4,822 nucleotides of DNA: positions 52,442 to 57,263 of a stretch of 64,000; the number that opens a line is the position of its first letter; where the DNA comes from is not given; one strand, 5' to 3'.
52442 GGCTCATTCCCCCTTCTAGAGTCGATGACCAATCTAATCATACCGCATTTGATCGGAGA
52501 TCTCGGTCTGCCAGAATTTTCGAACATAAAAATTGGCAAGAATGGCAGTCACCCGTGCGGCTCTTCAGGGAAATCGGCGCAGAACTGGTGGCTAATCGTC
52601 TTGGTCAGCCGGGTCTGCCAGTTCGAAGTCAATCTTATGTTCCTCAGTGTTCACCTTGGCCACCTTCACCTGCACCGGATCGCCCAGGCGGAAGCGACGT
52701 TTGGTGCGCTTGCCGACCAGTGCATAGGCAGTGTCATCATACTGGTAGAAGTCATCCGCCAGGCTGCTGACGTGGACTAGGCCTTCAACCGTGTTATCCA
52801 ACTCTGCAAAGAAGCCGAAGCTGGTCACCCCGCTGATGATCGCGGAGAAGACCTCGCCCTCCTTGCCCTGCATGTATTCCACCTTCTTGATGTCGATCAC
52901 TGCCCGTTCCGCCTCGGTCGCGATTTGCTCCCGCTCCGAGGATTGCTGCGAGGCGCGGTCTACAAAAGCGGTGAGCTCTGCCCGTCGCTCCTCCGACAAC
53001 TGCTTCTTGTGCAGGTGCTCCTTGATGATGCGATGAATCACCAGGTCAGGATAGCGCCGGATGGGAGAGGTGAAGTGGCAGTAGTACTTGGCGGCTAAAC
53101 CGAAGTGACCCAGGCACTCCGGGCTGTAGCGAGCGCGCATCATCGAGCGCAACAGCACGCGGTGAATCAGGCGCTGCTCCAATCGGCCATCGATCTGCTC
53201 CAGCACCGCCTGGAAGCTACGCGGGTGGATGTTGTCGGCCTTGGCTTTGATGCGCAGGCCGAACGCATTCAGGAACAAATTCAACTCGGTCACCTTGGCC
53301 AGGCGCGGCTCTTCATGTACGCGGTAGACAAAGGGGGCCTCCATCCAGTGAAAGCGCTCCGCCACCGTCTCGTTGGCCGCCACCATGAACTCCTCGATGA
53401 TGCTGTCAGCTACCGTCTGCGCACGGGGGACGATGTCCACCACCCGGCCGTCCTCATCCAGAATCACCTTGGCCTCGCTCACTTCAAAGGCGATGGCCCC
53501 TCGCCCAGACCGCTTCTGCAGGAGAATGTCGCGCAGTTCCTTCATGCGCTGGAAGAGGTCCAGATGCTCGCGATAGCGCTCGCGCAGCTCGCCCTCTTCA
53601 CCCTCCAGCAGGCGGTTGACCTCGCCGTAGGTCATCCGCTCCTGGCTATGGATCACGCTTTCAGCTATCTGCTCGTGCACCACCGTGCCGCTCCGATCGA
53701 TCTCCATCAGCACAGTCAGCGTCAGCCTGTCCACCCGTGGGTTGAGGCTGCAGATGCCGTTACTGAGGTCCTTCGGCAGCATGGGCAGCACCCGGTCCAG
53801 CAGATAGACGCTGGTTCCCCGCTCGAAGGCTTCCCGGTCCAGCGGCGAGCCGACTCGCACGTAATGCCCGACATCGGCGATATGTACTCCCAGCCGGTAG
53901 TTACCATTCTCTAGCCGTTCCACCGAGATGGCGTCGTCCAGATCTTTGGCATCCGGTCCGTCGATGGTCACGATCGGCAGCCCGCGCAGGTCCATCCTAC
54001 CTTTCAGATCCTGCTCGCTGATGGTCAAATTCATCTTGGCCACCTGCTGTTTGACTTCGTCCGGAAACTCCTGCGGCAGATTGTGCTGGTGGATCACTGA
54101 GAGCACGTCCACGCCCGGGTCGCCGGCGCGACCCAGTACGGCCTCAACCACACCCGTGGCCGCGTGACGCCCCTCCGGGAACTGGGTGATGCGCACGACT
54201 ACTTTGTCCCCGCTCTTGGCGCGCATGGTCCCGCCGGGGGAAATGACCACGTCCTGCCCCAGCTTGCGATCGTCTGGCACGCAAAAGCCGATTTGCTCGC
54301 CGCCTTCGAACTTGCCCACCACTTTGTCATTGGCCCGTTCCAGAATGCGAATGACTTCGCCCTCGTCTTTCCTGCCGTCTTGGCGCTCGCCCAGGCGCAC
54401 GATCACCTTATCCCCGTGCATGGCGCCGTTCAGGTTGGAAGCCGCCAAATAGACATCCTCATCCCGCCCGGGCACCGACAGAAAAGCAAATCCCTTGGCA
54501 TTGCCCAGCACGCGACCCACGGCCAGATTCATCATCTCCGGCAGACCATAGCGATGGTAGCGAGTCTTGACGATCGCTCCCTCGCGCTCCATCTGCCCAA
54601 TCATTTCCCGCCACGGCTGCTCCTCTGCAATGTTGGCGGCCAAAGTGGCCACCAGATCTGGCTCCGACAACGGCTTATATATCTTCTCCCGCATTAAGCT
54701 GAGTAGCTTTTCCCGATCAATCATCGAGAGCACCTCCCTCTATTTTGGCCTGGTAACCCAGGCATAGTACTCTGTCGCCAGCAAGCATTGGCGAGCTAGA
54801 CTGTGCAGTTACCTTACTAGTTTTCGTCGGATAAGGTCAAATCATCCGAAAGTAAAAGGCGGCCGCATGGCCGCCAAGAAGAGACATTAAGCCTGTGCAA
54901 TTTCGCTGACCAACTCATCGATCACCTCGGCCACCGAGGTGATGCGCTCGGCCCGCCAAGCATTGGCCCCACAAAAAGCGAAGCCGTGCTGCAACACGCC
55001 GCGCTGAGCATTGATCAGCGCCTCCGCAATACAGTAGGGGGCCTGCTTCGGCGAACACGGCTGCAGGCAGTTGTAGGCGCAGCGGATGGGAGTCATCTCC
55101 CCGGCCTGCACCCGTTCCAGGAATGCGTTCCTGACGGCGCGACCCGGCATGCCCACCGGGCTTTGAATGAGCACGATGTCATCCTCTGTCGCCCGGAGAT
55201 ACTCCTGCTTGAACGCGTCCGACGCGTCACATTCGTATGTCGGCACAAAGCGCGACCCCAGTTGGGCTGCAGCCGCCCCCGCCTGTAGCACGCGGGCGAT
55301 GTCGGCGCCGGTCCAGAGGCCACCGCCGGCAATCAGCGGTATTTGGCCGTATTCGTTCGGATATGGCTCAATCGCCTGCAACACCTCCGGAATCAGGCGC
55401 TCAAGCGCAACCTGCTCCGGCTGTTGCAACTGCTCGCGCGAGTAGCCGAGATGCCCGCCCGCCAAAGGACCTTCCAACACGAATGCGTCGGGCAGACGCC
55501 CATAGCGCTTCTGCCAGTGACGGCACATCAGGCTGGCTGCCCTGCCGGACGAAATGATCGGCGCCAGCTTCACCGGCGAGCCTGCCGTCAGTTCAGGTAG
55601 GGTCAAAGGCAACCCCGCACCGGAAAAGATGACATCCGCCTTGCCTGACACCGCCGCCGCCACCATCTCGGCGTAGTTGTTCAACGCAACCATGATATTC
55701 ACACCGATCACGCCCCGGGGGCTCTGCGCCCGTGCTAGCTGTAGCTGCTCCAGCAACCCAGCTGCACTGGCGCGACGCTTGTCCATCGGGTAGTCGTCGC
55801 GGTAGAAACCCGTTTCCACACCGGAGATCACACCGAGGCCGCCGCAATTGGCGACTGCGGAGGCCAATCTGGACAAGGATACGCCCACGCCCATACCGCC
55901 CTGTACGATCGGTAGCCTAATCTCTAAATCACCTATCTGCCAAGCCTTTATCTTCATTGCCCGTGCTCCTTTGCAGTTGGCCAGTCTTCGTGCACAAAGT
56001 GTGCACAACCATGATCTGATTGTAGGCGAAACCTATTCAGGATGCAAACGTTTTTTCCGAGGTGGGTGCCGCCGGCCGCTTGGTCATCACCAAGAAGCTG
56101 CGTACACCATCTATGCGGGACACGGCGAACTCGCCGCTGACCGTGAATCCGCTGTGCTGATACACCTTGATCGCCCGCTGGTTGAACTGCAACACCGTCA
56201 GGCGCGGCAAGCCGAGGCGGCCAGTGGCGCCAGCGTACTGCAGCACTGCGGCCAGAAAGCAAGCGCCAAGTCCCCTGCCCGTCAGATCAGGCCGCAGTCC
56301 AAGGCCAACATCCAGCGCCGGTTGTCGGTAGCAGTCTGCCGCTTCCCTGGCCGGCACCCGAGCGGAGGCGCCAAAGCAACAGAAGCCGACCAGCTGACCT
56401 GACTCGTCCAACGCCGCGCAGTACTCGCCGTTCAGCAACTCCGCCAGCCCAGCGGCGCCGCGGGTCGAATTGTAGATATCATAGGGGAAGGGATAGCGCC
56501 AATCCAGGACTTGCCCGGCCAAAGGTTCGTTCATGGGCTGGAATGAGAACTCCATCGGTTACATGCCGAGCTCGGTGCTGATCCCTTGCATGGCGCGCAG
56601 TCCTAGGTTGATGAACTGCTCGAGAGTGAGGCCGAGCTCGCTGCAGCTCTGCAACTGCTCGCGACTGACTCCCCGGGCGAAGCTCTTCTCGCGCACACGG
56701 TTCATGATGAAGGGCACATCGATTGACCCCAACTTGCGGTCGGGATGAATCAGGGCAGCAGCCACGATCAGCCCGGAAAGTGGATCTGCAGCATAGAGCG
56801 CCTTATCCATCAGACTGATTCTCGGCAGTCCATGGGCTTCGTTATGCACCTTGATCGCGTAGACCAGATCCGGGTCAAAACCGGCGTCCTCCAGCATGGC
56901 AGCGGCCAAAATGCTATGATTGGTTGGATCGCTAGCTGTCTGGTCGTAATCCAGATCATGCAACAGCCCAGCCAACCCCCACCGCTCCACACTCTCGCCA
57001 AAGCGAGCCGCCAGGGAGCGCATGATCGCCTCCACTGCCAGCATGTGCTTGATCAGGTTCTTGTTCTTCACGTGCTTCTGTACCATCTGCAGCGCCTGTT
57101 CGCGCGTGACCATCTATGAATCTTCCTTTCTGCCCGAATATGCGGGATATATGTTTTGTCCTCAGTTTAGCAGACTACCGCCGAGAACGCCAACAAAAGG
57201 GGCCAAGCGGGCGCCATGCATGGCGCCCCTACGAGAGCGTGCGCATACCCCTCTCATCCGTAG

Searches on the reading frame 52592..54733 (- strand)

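Call 47: search_protein_families(library=pfam, proteins=[window:52592-54733:-], max_evalue=0.00001)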
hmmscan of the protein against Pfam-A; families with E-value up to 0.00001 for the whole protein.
window:52592-54733:- (713 aa): 4 families
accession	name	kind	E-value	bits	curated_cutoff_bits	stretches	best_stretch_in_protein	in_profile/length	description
PF00773.25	RNB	-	1.8e-113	379.5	29.3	1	246-575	1-325/326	RNB domain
PF17876.7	CSD2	-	2.7e-34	117.5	26.2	2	150-224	1-74/74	Cold shock domain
PF08206.17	OB_RNB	-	6.9e-23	80.6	24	1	73-130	1-58/58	Ribonuclease B OB domain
PF00575.29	S1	-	1.1e-13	51.7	22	1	624-704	3-72/74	S1 RNA binding domain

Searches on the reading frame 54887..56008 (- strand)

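Call 47: search_protein_families(library=pfam, proteins=[window:54887-56008:-], max_evalue=0.00001)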
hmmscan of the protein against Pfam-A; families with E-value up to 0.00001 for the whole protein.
window:54887-56008:- (373 aa): 2 families
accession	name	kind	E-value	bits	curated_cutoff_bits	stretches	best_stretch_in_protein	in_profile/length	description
PF03060.21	NMO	-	2.4e-53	182.1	28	1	28-368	8-330/331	Nitronate monooxygenase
PF00478.31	IMPDH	-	3.1e-07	30.1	25.6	0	219-265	205-250/345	IMP dehydrogenase / GMP reductase domain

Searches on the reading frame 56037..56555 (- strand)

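Call 47: search_protein_families(library=pfam, proteins=[window:56037-56555:-], max_evalue=0.00001)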
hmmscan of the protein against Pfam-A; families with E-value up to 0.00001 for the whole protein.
window:56037-56555:- (172 aa): 3 families
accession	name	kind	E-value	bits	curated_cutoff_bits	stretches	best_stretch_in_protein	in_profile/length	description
PF00583.31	Acetyltransf_1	-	6.7e-08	33.3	20.7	1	18-137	6-116/116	Acetyltransferase (GNAT) family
PF13302.13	Acetyltransf_3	-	5e-06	27.7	25.4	1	21-138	28-138/138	Acetyltransferase (GNAT) domain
PF13508.13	Acetyltransf_7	-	5.2e-06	27.2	27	1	45-138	5-83/84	Acetyltransferase (GNAT) domain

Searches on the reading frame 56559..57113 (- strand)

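Call 47: search_protein_families(library=pfam, proteins=[window:56559-57113:-], max_evalue=0.00001)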
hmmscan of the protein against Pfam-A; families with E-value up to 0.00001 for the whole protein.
window:56559-57113:- (184 aa): 1 family
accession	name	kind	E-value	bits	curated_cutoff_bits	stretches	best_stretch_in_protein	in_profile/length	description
PF01966.28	HD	-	5e-11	43.4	22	1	21-113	2-114/116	HD domain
